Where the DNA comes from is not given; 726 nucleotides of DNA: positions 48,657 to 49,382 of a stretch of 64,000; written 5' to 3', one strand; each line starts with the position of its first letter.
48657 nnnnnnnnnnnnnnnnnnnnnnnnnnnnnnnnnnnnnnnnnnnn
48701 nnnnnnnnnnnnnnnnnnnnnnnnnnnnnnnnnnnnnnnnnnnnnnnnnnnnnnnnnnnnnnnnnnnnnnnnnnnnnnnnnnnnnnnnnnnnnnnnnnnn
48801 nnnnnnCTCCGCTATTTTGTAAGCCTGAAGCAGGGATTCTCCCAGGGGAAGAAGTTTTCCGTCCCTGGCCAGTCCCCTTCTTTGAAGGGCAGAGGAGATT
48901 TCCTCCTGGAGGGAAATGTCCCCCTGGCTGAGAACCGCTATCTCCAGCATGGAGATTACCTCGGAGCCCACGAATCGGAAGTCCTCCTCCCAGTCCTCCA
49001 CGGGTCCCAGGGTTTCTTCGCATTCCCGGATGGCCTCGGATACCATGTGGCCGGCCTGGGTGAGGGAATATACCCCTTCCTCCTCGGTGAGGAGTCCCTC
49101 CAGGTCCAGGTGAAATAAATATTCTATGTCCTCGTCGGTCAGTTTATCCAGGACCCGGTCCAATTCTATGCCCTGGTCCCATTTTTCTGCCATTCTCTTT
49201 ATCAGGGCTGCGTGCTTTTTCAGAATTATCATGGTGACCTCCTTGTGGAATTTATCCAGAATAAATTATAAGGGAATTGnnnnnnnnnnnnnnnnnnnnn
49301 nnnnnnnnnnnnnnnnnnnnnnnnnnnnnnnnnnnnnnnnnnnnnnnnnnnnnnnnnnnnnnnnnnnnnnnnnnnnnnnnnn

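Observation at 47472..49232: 586-aa acidic protein made of repeated winged-helix-like units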

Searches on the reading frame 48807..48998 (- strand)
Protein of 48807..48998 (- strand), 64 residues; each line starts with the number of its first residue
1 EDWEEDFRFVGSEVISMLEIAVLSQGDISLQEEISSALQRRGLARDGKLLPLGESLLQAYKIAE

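Call 74: search_protein_families(library=pfam, proteins=[window:48807-48998:-], max_evalue=1)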
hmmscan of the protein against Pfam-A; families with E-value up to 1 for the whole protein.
window:48807-48998:- (64 aa): 2 families
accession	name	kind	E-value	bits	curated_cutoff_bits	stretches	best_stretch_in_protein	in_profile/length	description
PF04458.17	DUF505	-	3.8e-12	45.8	28.7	1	1-63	80-141/622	Protein of unknown function (DUF505)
PF25324.1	DUF7881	-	0.039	14.4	27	1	14-40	30-56/75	Domain of unknown function (DUF7881)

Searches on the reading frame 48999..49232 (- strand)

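Call 74: search_protein_families(library=pfam, proteins=[window:48999-49232:-], max_evalue=1)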
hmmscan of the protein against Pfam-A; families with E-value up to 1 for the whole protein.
window:48999-49232:- (78 aa): 5 families
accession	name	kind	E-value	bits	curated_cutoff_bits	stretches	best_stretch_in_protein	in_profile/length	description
PF04458.17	DUF505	-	4.2e-06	25.9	28.7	1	1-72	1-71/622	Protein of unknown function (DUF505)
PF25213.1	HVO_A0261_N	-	0.0014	18.9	35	1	42-75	48-81/86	HVO_A0261 N-terminal domain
PF14947.12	HTH_45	-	0.0031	17.9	25.5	1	37-74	38-75/77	Winged helix-turn-helix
PF10239.14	DUF2465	-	0.07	12.9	30.5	1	6-65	14-73/302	Protein of unknown function (DUF2465)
PF20056.4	DUF6455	-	0.23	12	23.7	1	4-36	7-39/85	Family of unknown function (DUF6455)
